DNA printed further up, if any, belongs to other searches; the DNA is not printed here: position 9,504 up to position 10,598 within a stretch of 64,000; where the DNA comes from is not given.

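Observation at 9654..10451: Peroxiredoxin Bcp fused to a histone H1-like Lys/Ala-rich N-terminal domain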

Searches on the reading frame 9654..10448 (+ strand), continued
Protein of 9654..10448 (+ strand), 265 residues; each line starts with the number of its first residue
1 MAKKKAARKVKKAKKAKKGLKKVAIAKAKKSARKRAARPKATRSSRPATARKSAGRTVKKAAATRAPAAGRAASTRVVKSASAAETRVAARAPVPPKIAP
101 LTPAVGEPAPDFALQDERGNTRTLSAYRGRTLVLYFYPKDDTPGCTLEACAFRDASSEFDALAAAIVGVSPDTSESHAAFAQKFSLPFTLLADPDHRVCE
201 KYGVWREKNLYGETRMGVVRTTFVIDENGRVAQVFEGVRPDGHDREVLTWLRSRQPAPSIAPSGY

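Call 20: list_cluster_members(proteins=[P0003, P0006, P0007, P0019, P0047, P0063, P0072, P0079, P0103, P0004])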
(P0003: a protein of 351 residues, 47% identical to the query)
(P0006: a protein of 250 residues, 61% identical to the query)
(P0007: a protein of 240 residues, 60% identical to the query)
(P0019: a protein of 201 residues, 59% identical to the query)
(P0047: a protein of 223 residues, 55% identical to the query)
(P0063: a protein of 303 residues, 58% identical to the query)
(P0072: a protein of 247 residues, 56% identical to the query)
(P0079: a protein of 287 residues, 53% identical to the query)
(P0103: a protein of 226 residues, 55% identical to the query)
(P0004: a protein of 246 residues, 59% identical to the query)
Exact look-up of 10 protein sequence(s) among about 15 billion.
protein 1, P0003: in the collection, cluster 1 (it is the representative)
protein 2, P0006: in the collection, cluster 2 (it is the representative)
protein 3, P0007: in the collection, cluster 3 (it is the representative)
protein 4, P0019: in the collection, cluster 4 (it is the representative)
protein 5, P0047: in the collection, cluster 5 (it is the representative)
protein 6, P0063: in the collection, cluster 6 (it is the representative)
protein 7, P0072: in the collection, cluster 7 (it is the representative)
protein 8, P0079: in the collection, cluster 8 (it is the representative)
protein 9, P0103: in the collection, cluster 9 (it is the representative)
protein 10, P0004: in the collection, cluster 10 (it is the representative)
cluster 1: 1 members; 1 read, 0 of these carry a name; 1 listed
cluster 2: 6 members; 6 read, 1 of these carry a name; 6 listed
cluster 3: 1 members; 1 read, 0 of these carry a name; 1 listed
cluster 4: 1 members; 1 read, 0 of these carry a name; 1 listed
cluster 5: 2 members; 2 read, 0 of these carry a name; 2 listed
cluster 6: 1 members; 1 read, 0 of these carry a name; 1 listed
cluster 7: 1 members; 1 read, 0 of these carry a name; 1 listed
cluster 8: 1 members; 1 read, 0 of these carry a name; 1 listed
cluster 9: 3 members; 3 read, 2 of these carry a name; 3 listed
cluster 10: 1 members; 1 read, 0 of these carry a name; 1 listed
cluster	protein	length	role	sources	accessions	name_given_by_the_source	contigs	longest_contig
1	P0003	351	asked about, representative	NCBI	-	-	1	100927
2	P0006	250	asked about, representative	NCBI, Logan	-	-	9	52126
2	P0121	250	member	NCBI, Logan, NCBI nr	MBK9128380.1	MAG: thioredoxin-dependent thiol peroxidase [Phycisphaerales bacterium] | thioredoxin-dependent thiol peroxidase [Phycisphaerales bacterium]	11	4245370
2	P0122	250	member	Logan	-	-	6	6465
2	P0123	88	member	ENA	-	-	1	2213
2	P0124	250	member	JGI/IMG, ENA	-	-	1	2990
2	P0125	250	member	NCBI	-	-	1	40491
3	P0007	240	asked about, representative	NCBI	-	-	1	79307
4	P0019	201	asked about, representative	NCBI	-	-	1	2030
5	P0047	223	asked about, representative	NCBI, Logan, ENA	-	-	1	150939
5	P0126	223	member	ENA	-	-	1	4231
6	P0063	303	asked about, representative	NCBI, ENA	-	-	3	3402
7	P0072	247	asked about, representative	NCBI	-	-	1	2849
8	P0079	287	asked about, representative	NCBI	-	-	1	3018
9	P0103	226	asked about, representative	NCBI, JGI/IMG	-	peroxiredoxin Q/BCP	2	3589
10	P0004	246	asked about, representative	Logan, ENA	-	-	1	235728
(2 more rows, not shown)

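Call 34: predict_structure(alignment_id=A1)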
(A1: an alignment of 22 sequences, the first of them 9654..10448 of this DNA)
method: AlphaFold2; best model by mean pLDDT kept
length: 265 residues; sequences in the alignment: 22
mean_pLDDT: 76.7   pTM: 0.61
mean pLDDT of the five models: 76.7, 76.1, 75.0, 72.9, 72.3
residues with pLDDT >= 90: 125; 70-90: 31; 50-70: 82; < 50: 27
segments of 3 or more residues with pLDDT < 50: 54-58, 60-63, 95-97
pLDDT, mean of each block of 10 residues (from residue 1): 55 52 54 57 53 49 51 51 50 53 94 97 97 90 72 96 97 95 94 96 90 89 97 92 95 86 64
secondary structure, 60 per line:
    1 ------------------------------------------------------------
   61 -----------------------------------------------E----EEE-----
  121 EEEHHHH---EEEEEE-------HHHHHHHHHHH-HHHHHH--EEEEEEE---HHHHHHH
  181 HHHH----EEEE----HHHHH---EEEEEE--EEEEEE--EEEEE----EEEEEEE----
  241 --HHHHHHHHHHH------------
elements in order: E113-115 E121-123 H124-127 E131-136 H144-154 H156-161 E164-170 H174-184 E189-192 H197-201 E205-210 E213-218 E221-225 E230-236 H243-253

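Call 35: search_solved_structures(query=window:9654-10448:+, max_evalue=1e-10, show_alignments=2)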
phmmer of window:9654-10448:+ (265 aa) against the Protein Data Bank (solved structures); distinct sequences matched with E-value up to 1e-10: 47.
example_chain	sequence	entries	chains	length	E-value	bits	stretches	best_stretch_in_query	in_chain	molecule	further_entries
5enu_A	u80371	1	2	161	5.3e-33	118.2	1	105-251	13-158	Alkyl hydroperoxide reductase/ Thiol specific antioxidant/ Mal allergen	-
5iph_A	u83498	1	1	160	2.5e-31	112.7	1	111-253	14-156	Bacterioferritin comigratory protein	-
3gkk_A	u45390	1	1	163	2.6e-31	112.6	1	108-253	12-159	Bacterioferritin comigratory protein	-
5iox_A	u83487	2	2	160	3.1e-31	112.4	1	111-253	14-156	Bacterioferritin comigratory protein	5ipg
5iiz_A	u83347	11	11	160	3.4e-31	112.2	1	111-253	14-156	Bacterioferritin comigratory protein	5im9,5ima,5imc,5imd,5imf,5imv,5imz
3gkn_A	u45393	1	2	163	4.8e-30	108.5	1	108-253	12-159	Bacterioferritin comigratory protein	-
3gkm_A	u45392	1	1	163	4.8e-30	108.5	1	108-253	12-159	Bacterioferritin comigratory protein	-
5io2_A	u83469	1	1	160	8.6e-30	107.6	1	111-253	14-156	Bacterioferritin comigratory protein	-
3ixr_A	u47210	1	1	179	6.1e-27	98.3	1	120-253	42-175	Bacterioferritin comigratory protein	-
3drn_A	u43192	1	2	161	4e-24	89.1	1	105-252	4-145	Peroxiredoxin, bacterioferritin comigratory protein homolog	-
5epf_A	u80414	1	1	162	1.1e-22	84.4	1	105-253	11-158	Peroxiredoxin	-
2ywn_A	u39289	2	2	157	2.9e-21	79.7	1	105-233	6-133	Peroxiredoxin-like protein | Peroxiredoxin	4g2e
5ovq_D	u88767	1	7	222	3.6e-16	63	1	102-255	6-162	Peroxiredoxin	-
5ovq_A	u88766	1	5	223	3.7e-16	63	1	102-255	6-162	Peroxiredoxin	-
3hjp_A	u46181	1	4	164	3.6e-15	59.8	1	105-233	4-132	Peroxiredoxin, bacterioferritin comigratory protein homolog (Bcp-4)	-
2a4v_A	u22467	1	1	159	1.2e-12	51.5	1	105-203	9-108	Peroxiredoxin DOT5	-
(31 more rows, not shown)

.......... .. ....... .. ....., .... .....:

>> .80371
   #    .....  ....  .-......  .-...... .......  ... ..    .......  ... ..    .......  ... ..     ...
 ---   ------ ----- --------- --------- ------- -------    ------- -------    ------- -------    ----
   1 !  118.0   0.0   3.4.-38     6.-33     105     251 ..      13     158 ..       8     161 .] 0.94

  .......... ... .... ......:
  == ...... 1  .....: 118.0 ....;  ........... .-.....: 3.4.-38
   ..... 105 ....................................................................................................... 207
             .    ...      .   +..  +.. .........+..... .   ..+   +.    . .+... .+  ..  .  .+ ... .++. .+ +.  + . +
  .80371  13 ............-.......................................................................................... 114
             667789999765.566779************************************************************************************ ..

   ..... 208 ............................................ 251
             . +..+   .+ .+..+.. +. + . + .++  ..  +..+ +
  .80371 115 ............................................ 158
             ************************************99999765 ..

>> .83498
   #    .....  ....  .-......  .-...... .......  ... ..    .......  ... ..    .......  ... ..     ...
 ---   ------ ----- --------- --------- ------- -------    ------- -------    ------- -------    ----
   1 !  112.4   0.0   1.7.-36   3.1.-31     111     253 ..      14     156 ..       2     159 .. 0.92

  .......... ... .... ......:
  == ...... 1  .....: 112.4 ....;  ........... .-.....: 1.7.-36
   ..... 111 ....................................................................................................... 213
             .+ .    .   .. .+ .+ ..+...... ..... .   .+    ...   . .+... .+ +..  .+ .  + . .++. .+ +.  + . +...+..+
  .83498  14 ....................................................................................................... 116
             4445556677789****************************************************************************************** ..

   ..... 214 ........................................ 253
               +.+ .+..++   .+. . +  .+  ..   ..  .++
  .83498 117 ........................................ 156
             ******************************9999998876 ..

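Call 36: find_encoding_contigs(protein=P0004, flank=10000, max_places=1)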
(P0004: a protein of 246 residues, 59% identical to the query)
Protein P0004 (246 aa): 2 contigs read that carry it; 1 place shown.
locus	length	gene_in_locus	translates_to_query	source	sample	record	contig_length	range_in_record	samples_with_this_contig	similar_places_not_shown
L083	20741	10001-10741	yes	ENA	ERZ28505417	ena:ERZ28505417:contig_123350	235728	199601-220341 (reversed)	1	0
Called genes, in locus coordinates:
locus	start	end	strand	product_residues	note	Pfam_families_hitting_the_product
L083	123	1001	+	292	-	PF01634:HisG, PF08029:HisG_C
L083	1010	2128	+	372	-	PF00155:Aminotran_1_2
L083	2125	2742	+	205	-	PF00475:IGPD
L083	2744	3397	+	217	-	PF00117:GATase, PF01174:SNO (faint)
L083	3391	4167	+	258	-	PF00977:His_biosynth, PF00478:IMPDH (faint), PF05690:ThiG (faint), PF01207:Dus (weak), PF02581:TMP-TENI (faint), PF03060:NMO (faint), PF01180:DHO_dh (faint)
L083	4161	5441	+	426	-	PF00977:His_biosynth, PF01502:PRA-CH, PF01503:PRA-PH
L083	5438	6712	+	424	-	PF00815:Histidinol_dh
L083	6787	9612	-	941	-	-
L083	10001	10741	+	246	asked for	PF00578:AhpC-TSA, PF08534:Redoxin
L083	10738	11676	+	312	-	PF00215:OMPdecase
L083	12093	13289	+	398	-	PF13207:AAA_17 (weak)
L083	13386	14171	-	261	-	PF13489:Methyltransf_23 (weak), PF01135:PCMT (faint), PF01209:Ubie_methyltran, PF13649:Methyltransf_25, PF13847:Methyltransf_31, PF08241:Methyltransf_11, PF08242:Methyltransf_12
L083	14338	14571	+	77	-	-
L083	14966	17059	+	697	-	PF11104:PilM_2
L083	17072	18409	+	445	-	-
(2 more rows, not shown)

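Call 37: find_encoding_contigs(protein=P0047, flank=10000, max_places=1)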
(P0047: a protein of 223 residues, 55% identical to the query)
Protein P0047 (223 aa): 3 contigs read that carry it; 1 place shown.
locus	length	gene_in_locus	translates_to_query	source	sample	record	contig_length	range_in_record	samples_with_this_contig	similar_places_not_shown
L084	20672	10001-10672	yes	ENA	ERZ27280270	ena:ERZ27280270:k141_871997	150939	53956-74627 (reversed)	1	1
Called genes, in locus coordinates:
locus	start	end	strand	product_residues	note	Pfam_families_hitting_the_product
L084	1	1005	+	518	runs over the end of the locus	PF00884:Sulfatase, PF16347:SGSH_C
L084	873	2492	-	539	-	PF00160:Pro_isomerase, PF12951:PATR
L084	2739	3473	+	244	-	PF13489:Methyltransf_23 (faint), PF08241:Methyltransf_11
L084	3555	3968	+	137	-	PF02566:OsmC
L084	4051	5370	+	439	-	PF13173:AAA_14, PF13635:DUF4143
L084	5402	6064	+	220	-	-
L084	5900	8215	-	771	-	PF00141:peroxidase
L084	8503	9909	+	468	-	PF01541:GIY-YIG (weak), PF27096:UvrC_M, PF02151:UVR, PF08459:UvrC_RNaseH_dom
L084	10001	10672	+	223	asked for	PF07382:HC2 (weak), PF00578:AhpC-TSA, PF08534:Redoxin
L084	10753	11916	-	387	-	PF07690:MFS_1, PF00083:Sugar_tr, PF07690:MFS_1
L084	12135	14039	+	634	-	PF00501:AMP-binding, PF13193:AMP-binding_C, PF00027:cNMP_binding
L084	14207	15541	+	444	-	PF07394:DUF1501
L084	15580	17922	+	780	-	PF04151:PPC (faint)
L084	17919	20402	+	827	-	PF07583:PSCyt2, PF07587:PSD1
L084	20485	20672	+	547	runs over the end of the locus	PF07635:PSCyt1, PF23381:Beta-prop_IFT122_1st, PF23409:Beta-prop_EML, PF25174:Beta-prop_THOC3, PF25175:Beta-prop_WDR5, PF25391:WD40_Gbeta, PF23414:Beta-prop_EML_2, PF24814:WD40_Prp19, +20 more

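Call 38: find_encoding_contigs(protein=P0121, flank=10000, max_places=1)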
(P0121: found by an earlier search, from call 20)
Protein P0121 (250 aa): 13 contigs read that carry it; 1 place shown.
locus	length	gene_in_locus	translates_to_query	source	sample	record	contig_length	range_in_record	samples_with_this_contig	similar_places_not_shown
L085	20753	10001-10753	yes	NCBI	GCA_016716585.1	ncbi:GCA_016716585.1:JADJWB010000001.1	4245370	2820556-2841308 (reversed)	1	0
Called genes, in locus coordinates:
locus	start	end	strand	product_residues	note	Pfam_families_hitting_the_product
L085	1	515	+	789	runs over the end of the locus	-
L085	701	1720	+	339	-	-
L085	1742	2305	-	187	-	PF10825:DUF2752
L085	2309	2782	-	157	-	PF13840:ACT_7 (faint), PF13291:ACT_4 (faint), PF19571:ACT_8, PF22629:ACT_AHAS_ss (weak), PF01842:ACT (weak)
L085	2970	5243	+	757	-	PF08206:OB_RNB, PF17876:CSD2 (weak), PF00773:RNB, PF00575:S1 (faint)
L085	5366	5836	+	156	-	PF18902:DUF5658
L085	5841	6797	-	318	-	PF07963:N_methyl (weak)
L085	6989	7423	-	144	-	-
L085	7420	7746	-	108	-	PF00166:Cpn10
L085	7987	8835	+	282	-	PF00731:AIRC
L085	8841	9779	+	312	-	PF01256:Carb_kinase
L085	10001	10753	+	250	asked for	PF00578:AhpC-TSA, PF08534:Redoxin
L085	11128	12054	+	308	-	PF00215:OMPdecase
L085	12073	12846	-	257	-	PF00378:ECH_1, PF16113:ECH_2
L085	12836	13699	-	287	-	PF02737:3HCDH_N, PF03446:NAD_binding_2 (weak), PF00725:3HCDH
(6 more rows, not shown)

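Call 53: find_encoding_contigs(protein=P0023, flank=6000, max_places=1)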
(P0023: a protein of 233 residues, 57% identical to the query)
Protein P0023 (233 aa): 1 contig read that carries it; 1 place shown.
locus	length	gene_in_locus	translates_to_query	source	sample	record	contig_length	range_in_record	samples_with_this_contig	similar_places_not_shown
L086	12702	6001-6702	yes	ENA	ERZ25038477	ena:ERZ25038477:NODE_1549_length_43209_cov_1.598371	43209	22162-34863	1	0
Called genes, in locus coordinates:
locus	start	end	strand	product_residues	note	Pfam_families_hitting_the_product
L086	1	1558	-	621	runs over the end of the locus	PF00331:Glyco_hydro_10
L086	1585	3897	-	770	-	PF00141:peroxidase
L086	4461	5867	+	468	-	PF01541:GIY-YIG (weak), PF27096:UvrC_M, PF02151:UVR, PF08459:UvrC_RNaseH_dom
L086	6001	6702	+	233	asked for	PF07382:HC2 (weak), PF00578:AhpC-TSA, PF08534:Redoxin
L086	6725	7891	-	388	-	PF00083:Sugar_tr (weak), PF07690:MFS_1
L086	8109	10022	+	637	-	PF00501:AMP-binding, PF13193:AMP-binding_C, PF00027:cNMP_binding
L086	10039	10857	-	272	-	PF05721:PhyH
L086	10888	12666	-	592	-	PF00474:SSF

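Call 54: find_encoding_contigs(protein=P0014, flank=6000, max_places=1)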
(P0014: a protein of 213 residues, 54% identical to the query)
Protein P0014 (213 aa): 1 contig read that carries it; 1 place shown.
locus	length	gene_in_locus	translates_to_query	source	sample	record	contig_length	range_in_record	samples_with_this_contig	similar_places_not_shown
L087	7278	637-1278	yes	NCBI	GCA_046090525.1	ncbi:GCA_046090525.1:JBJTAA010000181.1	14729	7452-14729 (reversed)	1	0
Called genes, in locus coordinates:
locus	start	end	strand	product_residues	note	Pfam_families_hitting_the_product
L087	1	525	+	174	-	PF00072:Response_reg, PF00196:GerE, PF08281:Sigma70_r4_2 (weak)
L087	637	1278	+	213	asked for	PF07382:HC2 (weak), PF00578:AhpC-TSA, PF08534:Redoxin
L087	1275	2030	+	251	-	PF00990:GGDEF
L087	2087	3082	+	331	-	PF00069:Pkinase, PF07714:PK_Tyr_Ser-Thr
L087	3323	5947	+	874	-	PF02012:BNR (faint), PF13088:BNR_2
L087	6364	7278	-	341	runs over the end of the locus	PF03951:Gln-synt_N, PF00120:Gln-synt_C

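Call 55: find_encoding_contigs(protein=P0007, flank=6000, max_places=1)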
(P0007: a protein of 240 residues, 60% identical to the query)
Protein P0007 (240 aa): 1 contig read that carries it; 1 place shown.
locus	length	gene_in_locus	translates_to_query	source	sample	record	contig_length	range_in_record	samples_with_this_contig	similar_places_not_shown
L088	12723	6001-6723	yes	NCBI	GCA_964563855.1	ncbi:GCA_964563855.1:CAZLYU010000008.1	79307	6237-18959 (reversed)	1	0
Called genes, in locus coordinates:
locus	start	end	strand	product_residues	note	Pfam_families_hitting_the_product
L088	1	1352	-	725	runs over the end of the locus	PF22058:X25_BaPul_like, PF00404:Dockerin_1 (weak)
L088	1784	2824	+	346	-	PF07963:N_methyl (weak)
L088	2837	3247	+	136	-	-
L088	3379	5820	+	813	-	PF02922:CBM_48 (weak), PF16561:AMPK1_CBM, PF02903:Alpha-amylase_N (weak), PF00128:Alpha-amylase, PF16657:Malt_amylase_C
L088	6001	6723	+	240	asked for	PF08534:Redoxin, PF00578:AhpC-TSA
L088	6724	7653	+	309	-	PF00215:OMPdecase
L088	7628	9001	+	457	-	-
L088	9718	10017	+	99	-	-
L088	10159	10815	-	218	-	PF02602:HEM4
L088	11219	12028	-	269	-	PF00459:Inositol_P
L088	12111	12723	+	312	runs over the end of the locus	PF01040:UbiA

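Call 60: search_protein_representatives(protein=window:9654-10448:+)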
Query: 265 residues. Proteins with E-value up to 0.001 (for the whole library): 21540; up to 1e-10: 8483; up to 1e-30: 662. The best 150 are listed.
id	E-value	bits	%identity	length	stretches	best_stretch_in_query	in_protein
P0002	1.6e-128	444.0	81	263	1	1-265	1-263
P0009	2.4e-60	220.8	51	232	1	11-249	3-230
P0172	1.5e-56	208.4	50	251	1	1-252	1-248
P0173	3.8e-54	200.5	50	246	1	18-258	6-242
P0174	4.5e-54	200.3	50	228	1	44-257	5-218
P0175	2.7e-53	197.7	46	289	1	4-251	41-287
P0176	1.4e-52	195.4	47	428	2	100-252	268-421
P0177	7.0e-52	193.1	45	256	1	4-252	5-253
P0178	1.4e-51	192.2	48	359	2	96-257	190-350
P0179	1.4e-51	192.1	49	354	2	81-254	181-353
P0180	2.2e-51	191.5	48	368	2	71-256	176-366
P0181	2.8e-51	191.1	60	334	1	104-254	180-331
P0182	3.9e-51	190.7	57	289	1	94-253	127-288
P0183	6.4e-51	190.0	55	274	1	101-254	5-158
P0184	8.3e-50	186.3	55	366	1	90-252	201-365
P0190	2.7e-48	181.4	43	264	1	3-252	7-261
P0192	7.3e-48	179.9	52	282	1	102-263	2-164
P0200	6.9e-47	176.8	47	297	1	4-248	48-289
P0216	2.1e-45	171.9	53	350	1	3-252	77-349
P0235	6.9e-44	166.9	49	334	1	105-259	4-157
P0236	7.0e-44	166.9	52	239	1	103-261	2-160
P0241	1.6e-43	165.7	41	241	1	11-251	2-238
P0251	1.9e-42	162.2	49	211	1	105-253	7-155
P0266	1.4e-41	159.4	41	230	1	14-249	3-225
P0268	1.5e-41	159.3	51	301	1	103-262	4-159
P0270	2.6e-41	158.5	51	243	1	110-252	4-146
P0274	5.4e-41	157.5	52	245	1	104-256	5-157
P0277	9.8e-41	156.6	42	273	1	2-248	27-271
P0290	3.9e-40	154.6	48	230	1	105-260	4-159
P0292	4.5e-40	154.4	50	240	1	108-261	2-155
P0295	5.2e-40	154.2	39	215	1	44-252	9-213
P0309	1.4e-39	152.8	38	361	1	4-249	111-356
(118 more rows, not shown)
